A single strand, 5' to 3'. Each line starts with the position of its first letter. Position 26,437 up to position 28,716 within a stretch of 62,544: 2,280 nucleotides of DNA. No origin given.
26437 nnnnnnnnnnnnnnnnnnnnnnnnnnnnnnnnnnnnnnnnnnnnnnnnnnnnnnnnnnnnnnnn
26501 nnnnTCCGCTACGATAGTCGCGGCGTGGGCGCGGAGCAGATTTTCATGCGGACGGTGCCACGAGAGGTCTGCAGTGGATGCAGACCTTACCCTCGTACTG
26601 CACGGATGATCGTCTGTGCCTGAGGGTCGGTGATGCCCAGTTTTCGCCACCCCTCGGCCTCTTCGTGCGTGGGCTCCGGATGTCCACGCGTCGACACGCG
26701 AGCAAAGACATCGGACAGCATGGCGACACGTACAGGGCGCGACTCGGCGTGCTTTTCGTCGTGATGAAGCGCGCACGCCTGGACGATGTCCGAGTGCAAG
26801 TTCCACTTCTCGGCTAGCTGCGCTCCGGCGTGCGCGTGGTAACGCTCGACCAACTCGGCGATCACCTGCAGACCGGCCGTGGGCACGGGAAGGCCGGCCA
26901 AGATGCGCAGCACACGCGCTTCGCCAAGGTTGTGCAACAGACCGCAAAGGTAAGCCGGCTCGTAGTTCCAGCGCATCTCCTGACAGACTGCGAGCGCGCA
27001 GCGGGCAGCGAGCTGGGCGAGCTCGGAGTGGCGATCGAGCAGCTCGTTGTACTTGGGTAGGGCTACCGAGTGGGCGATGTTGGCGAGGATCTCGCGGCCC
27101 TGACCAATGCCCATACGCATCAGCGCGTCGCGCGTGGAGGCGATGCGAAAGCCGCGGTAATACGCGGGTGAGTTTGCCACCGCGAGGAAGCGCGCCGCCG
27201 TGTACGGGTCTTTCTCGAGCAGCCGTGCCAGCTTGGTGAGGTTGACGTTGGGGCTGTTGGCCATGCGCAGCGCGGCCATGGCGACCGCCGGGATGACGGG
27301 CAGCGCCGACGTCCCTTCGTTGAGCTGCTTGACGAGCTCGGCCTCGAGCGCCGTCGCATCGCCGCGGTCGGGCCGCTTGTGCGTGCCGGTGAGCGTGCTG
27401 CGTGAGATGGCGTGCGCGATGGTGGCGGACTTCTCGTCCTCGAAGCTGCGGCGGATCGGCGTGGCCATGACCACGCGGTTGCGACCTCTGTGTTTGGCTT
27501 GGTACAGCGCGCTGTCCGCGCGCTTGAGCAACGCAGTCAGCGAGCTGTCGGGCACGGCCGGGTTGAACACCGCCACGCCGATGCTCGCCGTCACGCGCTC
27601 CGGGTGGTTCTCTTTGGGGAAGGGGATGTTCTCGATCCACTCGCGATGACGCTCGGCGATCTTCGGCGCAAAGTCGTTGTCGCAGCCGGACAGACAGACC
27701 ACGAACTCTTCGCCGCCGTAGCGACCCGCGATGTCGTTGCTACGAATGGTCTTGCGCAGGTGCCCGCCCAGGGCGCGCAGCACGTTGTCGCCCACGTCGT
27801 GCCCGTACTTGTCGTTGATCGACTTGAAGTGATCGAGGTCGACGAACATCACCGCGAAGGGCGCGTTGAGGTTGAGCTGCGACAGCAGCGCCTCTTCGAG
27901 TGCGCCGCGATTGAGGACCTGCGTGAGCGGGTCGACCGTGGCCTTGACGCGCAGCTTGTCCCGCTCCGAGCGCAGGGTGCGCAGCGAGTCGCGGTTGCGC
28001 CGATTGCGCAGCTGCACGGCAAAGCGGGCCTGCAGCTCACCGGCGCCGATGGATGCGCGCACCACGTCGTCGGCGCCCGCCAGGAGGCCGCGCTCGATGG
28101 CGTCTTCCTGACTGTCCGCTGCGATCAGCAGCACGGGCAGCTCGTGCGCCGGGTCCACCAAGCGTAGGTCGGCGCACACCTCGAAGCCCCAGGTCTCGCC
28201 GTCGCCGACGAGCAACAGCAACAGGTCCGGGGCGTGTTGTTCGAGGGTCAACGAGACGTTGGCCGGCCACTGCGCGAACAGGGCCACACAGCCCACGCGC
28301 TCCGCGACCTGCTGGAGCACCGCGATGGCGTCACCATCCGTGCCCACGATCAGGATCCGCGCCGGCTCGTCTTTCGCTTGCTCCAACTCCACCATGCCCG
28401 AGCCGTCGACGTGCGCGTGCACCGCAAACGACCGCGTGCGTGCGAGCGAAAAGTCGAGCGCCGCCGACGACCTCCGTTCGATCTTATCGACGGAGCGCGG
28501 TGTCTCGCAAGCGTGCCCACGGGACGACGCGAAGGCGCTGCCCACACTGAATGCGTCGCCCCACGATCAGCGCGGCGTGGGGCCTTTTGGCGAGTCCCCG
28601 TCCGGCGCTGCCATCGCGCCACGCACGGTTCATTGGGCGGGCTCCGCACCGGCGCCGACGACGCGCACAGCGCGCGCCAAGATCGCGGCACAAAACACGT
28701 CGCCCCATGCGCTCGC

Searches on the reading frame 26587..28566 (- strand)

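Call 81: search_protein_families(library=pfam, max_evalue=0.00001, proteins=[window:26587-28566:-])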
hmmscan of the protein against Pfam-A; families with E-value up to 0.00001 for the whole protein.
window:26587-28566:- (659 aa): 4 families
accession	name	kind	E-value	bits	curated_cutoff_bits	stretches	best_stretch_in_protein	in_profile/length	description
PF00990.26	GGDEF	-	2.5e-44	151.3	23.8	1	209-364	1-161/161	Diguanylate cyclase, GGDEF domain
PF08668.18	HDOD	-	1.1e-28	100.5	22.9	1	422-603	1-195/196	HDOD domain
PF00072.30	Response_reg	-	1.4e-07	32.1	30.2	1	71-181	1-109/111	Response regulator receiver domain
PF01966.28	HD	-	7.7e-06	26.6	22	0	533-623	22-115/116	HD domain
